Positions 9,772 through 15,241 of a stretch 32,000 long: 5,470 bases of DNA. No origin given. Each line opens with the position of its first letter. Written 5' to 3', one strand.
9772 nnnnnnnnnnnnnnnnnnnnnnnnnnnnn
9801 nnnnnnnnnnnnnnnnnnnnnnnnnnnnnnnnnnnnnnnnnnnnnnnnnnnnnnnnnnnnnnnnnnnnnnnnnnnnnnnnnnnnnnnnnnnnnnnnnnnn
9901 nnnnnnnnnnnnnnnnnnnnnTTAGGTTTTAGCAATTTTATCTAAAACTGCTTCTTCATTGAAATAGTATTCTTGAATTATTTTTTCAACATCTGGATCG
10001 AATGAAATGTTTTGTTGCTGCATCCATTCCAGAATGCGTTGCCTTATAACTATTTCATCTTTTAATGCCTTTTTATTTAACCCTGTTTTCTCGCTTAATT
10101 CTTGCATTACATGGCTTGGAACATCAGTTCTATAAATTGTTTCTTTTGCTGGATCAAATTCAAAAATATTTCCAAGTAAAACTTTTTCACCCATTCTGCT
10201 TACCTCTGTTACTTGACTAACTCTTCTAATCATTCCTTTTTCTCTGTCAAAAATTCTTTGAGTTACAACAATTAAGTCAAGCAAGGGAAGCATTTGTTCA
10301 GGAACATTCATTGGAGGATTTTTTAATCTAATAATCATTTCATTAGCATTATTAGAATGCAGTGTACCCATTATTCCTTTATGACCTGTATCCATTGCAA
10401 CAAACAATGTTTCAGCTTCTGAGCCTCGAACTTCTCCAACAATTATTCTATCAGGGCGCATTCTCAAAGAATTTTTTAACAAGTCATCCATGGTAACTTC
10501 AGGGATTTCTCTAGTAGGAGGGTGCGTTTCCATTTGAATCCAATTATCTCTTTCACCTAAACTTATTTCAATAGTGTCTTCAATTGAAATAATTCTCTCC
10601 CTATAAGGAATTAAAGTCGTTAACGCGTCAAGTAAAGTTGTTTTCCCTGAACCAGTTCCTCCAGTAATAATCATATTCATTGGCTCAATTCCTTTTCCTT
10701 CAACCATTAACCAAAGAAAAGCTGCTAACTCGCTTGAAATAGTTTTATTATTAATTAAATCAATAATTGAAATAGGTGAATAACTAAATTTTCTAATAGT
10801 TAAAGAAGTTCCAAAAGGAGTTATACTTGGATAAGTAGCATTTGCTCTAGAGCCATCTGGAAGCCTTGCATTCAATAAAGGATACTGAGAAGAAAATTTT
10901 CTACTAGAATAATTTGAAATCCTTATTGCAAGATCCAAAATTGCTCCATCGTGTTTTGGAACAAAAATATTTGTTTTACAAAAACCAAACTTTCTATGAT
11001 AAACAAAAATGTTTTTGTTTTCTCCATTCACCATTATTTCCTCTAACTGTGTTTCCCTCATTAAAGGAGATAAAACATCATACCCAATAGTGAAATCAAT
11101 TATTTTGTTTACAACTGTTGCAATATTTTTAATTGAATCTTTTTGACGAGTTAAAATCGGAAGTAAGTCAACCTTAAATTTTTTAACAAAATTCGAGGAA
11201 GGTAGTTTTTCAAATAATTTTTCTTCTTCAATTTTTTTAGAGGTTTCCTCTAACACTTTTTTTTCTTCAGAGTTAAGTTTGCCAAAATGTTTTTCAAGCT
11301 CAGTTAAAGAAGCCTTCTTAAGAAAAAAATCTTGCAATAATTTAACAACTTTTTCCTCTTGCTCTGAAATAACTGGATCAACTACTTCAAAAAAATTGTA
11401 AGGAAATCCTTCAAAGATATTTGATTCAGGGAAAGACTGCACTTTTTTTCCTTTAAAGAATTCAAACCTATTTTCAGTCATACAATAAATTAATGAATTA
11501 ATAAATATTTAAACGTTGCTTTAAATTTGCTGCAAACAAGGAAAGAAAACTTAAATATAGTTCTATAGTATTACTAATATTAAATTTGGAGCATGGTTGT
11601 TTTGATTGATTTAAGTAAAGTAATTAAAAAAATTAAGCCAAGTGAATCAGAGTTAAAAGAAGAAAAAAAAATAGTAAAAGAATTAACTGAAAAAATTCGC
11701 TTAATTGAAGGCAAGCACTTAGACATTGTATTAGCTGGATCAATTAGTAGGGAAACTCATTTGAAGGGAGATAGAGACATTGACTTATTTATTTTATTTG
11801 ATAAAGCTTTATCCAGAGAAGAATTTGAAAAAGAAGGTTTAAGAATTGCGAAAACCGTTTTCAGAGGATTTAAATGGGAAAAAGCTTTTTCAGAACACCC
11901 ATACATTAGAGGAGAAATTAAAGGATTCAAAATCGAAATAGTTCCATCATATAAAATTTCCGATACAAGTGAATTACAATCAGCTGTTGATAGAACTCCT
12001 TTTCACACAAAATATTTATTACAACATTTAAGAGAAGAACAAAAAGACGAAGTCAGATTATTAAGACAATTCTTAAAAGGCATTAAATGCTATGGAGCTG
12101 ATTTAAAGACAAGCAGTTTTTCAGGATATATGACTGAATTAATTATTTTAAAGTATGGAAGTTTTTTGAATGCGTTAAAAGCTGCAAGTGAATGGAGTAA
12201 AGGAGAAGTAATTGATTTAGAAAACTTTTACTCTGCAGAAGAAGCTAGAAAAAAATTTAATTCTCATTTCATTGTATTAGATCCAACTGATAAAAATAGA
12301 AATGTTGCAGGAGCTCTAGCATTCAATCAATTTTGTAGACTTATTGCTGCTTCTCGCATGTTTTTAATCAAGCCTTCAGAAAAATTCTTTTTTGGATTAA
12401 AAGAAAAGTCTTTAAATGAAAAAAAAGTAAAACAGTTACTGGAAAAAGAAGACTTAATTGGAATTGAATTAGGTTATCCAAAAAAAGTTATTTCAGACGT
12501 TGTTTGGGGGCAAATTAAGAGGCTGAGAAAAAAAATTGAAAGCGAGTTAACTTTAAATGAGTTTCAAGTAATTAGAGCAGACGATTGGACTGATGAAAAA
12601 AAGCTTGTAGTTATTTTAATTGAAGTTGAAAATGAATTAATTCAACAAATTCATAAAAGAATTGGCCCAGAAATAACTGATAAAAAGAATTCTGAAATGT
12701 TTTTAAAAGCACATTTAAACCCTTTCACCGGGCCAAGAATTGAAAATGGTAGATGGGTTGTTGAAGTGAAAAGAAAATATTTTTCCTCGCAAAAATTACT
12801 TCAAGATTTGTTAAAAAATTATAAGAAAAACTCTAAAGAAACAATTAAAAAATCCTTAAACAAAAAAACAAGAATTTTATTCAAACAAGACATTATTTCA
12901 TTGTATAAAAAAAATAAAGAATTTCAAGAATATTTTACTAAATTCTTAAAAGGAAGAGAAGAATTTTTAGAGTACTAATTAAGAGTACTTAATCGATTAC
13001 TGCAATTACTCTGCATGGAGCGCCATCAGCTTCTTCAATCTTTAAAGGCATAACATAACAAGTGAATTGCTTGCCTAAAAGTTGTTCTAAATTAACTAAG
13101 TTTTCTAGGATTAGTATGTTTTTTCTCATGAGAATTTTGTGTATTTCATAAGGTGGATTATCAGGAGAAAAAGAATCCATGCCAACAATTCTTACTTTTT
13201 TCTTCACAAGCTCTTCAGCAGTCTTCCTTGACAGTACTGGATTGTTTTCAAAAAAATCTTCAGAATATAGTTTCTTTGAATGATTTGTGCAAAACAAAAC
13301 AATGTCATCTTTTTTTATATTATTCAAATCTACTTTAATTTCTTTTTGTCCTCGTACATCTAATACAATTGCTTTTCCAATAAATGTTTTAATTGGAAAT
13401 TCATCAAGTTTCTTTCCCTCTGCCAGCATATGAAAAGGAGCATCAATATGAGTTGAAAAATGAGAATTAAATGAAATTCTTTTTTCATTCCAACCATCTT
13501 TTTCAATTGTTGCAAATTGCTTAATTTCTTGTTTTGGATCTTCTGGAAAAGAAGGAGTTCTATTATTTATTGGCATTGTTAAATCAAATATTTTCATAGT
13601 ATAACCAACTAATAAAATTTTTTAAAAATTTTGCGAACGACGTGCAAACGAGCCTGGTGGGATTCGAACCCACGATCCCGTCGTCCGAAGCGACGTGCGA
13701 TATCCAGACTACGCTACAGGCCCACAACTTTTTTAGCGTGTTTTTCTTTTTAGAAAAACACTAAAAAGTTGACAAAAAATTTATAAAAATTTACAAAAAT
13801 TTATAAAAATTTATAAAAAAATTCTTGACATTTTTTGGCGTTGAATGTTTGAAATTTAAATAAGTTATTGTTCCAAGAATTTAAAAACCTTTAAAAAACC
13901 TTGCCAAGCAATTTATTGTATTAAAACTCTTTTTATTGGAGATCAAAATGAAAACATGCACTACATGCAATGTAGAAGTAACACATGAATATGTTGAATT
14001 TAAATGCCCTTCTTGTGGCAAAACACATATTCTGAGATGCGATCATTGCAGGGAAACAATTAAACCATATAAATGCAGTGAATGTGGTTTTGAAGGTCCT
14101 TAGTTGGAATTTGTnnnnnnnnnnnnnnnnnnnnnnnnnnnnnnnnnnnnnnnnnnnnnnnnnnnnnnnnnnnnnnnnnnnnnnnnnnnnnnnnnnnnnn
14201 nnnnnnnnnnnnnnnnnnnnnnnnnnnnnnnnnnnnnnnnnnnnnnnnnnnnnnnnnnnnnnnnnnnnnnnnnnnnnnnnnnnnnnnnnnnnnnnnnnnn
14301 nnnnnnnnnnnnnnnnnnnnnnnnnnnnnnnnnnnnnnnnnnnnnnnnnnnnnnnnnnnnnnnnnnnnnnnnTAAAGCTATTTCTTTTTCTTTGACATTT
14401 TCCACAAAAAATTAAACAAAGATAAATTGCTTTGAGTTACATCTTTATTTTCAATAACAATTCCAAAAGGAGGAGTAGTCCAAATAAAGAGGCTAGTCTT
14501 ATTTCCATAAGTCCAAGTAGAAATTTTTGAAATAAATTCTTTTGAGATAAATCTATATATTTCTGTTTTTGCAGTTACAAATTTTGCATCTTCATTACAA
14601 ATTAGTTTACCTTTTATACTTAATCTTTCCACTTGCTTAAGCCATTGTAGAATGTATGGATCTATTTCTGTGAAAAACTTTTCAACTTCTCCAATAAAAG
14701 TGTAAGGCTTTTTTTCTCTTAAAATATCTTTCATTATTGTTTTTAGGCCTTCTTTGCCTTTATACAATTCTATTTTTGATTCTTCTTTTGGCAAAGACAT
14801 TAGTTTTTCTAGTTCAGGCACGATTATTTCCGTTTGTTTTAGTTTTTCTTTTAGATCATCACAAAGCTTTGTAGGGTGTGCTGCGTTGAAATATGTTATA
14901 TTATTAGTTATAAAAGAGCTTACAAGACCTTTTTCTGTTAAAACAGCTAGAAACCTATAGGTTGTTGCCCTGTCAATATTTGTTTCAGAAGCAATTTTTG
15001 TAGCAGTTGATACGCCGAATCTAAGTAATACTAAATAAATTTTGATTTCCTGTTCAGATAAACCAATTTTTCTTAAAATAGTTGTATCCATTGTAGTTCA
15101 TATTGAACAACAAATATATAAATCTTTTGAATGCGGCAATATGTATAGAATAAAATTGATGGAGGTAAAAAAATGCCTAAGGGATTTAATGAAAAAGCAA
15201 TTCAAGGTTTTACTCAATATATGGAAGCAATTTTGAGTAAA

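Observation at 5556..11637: A near-perfect 74-bp inverted duplication of the cca promoter and 5' end brackets a 5.9-kb segment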

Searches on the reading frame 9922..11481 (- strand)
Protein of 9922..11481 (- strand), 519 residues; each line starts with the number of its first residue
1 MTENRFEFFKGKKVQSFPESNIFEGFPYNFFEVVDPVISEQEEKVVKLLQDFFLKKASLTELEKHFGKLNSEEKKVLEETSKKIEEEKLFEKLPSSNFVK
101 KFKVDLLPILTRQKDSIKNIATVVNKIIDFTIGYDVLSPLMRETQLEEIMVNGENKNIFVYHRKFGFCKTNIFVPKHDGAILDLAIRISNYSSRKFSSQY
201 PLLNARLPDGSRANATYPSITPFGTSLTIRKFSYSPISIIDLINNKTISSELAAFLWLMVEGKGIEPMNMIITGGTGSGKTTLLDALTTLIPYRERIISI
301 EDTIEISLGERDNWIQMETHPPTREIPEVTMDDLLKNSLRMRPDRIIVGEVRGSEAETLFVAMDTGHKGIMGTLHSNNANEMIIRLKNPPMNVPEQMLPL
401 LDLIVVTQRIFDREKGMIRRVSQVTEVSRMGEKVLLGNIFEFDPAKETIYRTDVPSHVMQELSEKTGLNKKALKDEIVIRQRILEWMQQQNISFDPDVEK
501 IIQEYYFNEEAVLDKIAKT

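Call 7: search_protein_families(library=pfam, proteins=[window:9922-11481:-], max_evalue=0.01)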
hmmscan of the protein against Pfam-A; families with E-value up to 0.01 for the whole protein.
window:9922-11481:- (519 aa): 7 families
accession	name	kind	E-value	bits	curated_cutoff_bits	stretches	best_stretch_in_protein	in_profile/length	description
PF00437.27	T2SSE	-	2.3e-40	138.8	24.9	1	181-413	46-280/370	Type II/IV secretion system protein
PF13555.12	AAA_29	-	6.6e-07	29.4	27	1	267-291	21-46/61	P-loop containing region of AAA domain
PF00005.33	ABC_tran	-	0.00072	20.6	25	1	270-301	14-45/137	ABC transporter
PF13476.12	AAA_23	-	0.00084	20.5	27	1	271-289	23-41/201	AAA domain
PF13238.12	AAA_18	-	0.0022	18.9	29.4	1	271-354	2-83/128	AAA domain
PF13401.12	AAA_22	-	0.0058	17.4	27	0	269-344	7-84/130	AAA domain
PF04665.18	Pox_A32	-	0.0097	15.8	22.8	0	266-291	12-37/242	Poxvirus A32 protein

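Call 13: find_encoding_contigs(protein=window:9922-11481:-, flank=10000, max_places=10)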
Protein window:9922-11481:- (519 aa): no gene with exactly this product is on record in the collection.

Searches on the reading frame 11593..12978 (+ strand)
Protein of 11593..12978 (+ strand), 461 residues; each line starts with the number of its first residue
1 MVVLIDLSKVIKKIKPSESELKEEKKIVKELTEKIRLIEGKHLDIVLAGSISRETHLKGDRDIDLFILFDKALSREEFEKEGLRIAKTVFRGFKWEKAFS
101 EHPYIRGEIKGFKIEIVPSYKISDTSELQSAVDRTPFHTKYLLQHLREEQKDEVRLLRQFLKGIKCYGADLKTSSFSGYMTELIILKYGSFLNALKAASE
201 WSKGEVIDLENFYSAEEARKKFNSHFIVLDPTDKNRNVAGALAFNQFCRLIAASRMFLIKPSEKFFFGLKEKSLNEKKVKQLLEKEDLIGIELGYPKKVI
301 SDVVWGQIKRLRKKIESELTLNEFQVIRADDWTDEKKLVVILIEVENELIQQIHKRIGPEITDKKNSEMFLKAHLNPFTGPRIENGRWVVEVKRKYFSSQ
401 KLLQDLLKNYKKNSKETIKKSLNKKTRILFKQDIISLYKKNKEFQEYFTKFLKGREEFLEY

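Call 7: search_protein_families(library=pfam, proteins=[window:11593-12978:+], max_evalue=0.01)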
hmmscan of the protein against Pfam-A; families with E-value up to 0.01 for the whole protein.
window:11593-12978:+ (461 aa): 7 families
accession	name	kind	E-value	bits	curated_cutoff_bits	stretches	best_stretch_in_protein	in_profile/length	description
PF09249.16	tRNA_NucTransf2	-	1.5e-38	131.9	27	1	152-267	1-113/113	tRNA nucleotidyltransferase, second domain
PF21133.2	CAA_C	-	3.2e-25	88.9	22.2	1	298-429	14-142/144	CCA-adding enzyme, C-terminal domain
PF01909.29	NTP_transf_2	-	9.6e-09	36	21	1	29-138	6-93/93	Nucleotidyltransferase domain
PF18144.7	SMODS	-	0.00021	22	26.5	1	1-124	1-135/164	Second Messenger Oligonucleotide or Dinucleotide Synthetase domain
PF22600.2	MTPAP-like_central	-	0.0011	19.5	27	1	7-100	5-94/139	Poly(A) RNA polymerase, mitochondrial-like, central palm domain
PF10108.15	DNA_pol_B_exo2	-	0.0023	18.1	24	1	142-205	26-87/213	Predicted 3'-5' exonuclease related to the exonuclease domain of PolB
PF00308.24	Bac_DnaA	-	0.0079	16.8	23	0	391-451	64-123/162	Bacterial DnaA ATPAse domain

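Call 9: find_encoding_contigs(protein=window:11593-12978:+, flank=10000, max_places=10)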
Protein window:11593-12978:+ (461 aa): no gene with exactly this product is on record in the collection.

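Call 14: find_related_loci(query=window:11593-12975:+, collection=genome_contigs, flank=10000)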
Query window:11593-12975:+ (461 aa) in genome_contigs; peptide patterns used: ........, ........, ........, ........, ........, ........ (x = any residue, [..] = any of these).
325 stretches matched a pattern; 39 encode a relative of the query (tblastn E <= 1e-3); 39 distinct loci.
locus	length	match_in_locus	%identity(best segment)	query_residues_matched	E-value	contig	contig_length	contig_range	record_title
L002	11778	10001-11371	61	5-461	0e+0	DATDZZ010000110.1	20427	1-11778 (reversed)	MAG TPA_asm: archaeon isolate SMAG_U8205 k141_793494, whole genome shotgun sequence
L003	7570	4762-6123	56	7-459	7e-174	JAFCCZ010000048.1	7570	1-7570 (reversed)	MAG: Candidatus Iainarchaeum archaeon isolate Meg19_1012_Bin_199 Meg19_1012_Bin_199_scaffold_38850, whole genome shotgun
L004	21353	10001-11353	56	7-458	1e-169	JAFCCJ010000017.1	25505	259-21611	MAG: Candidatus Iainarchaeum archaeon isolate AB_3033_Bin_152 AB_3033_Bin_152_scaffold_2869, whole genome shotgun sequen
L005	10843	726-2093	51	7-461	2e-153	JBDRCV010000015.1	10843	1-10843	MAG: archaeon isolate MEGAHIT-group-1.210 k141_12416611, whole genome shotgun sequence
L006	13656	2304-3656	56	7-458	1e-165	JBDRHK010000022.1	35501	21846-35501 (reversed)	MAG: Candidatus Iainarchaeum archaeon isolate MEGAHIT-group-1.513 k141_2745516, whole genome shotgun sequence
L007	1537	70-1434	48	7-461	4e-165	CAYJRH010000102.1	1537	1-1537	MAG TPA_asm: uncultured archaeon isolate ERP125453_co1_38 genome assembly, contig: NODE_138096_length_1537_cov_31.372470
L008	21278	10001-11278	54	31-458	6e-143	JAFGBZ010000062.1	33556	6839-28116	MAG: Candidatus Iainarchaeum archaeon isolate Zod_Metabat.1066 k87_9518069, whole genome shotgun sequence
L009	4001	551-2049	54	10-459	4e-143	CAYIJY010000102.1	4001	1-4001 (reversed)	MAG TPA_asm: uncultured archaeon isolate ERP119705_co24_1056 genome assembly, contig: NODE_43829_length_4001_cov_4.13786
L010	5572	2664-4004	47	7-458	6e-135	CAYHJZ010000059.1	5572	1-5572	MAG TPA_asm: uncultured archaeon isolate ERP119705_co13_635 genome assembly, contig: NODE_18393_length_5572_cov_4.558637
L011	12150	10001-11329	48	9-458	3e-131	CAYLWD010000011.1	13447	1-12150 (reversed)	MAG TPA_asm: uncultured archaeon isolate SRP178699_co1_628 genome assembly, contig: NODE_6091_length_13447_cov_4.768668,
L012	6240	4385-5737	45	10-459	5e-130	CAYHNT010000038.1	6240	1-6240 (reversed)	MAG TPA_asm: uncultured archaeon isolate ERP119705_co13_431 genome assembly, contig: NODE_15816_length_6240_cov_6.341956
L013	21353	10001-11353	46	3-460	1e-127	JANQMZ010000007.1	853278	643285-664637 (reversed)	MAG: archaeon isolate PL23a_bin.47 k99_6018078, whole genome shotgun sequence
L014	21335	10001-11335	45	8-458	4e-126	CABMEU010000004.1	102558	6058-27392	uncultured archaeon isolate LFW-252_2 genome assembly, contig: LFW2522_12, whole genome shotgun sequence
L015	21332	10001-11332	45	9-458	1e-122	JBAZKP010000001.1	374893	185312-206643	MAG: archaeon isolate SO_2017_LW4_146 scaffold_74_c1_LW137-91_2017, whole genome shotgun sequence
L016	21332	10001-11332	46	9-458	1e-122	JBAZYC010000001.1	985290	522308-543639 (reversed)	MAG: archaeon isolate SO_2017_GW1_71 NODE_17_length_985290_cov_1.729804_OW334_2017, whole genome shotgun sequence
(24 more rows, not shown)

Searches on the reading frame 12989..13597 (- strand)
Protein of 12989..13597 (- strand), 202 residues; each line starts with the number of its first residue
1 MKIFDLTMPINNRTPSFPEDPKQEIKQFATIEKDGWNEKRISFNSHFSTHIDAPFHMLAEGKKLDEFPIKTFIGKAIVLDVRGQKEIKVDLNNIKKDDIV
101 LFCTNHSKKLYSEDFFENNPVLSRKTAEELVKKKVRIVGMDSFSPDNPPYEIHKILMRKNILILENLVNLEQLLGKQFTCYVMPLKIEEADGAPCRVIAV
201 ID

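Call 7: search_protein_families(library=pfam, proteins=[window:12989-13597:-], max_evalue=0.01)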
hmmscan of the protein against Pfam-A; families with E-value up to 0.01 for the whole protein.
window:12989-13597:- (202 aa): 1 family
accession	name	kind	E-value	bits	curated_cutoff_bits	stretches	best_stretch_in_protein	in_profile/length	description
PF04199.19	Cyclase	-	1.1e-27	97.4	23.1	1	4-146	1-141/142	Putative cyclase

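Call 57: find_encoding_contigs(protein=window:12989-13597:-, flank=10000, max_places=10)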
Protein window:12989-13597:- (202 aa): 1 contig read that carries it; 1 place shown.
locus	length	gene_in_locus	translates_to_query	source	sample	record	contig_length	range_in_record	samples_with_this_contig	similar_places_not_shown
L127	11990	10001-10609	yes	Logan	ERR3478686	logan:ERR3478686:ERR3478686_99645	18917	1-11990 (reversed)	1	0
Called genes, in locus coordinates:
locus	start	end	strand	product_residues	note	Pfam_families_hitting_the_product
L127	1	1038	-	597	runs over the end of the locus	PF02463:SMC_N, PF00005:ABC_tran, PF13304:AAA_21 (faint), PF00005:ABC_tran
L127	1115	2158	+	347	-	PF26356:Pelota_N, PF03464:eRF1_2, PF03465:eRF1_3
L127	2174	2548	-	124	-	PF10107:Endonuc_Holl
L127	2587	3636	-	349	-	-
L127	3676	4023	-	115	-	-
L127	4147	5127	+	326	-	PF01966:HD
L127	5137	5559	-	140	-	PF00293:NUDIX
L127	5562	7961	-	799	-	PF02463:SMC_N, PF13175:AAA_15, PF13304:AAA_21 (faint), PF13476:AAA_23, PF13555:AAA_29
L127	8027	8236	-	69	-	-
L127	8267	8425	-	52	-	-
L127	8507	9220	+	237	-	PF01978:TrmB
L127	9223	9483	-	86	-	PF00736:EF1_GNE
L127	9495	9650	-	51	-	PF07754:Ribosomal_aS21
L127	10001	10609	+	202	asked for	PF04199:Cyclase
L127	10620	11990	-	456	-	?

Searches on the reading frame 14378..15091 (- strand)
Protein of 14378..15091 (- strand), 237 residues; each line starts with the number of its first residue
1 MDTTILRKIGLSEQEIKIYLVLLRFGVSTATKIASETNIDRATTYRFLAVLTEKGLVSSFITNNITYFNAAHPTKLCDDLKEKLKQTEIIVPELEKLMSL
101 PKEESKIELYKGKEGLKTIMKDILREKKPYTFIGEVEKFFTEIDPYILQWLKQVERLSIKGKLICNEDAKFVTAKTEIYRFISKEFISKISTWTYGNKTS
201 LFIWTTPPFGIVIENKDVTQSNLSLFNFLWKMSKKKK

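Call 19: search_protein_families(library=pfam, proteins=[window:14378-15091:-], max_evalue=0.01)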
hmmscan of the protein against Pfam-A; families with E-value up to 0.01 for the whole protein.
window:14378-15091:- (237 aa): 6 families
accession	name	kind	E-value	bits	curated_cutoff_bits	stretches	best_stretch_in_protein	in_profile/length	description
PF01978.25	TrmB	-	8e-15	54.9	25.6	1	6-61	1-56/68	Sugar-specific transcriptional regulator TrmB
PF09339.16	HTH_IclR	-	3.2e-05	24.1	22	1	29-58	20-49/52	IclR helix-turn-helix domain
PF13412.12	HTH_24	-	0.00073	19.5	21.9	1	11-57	1-47/48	Winged helix-turn-helix DNA-binding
PF01022.26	HTH_5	-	0.0026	18.1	22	1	22-59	10-47/47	Bacterial regulatory protein, arsR family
PF13730.12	HTH_36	-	0.0067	16.6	25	0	10-57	2-55/55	Helix-turn-helix domain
PF25213.1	HVO_A0261_N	-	0.0096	16.2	35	0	21-58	18-55/86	HVO_A0261 N-terminal domain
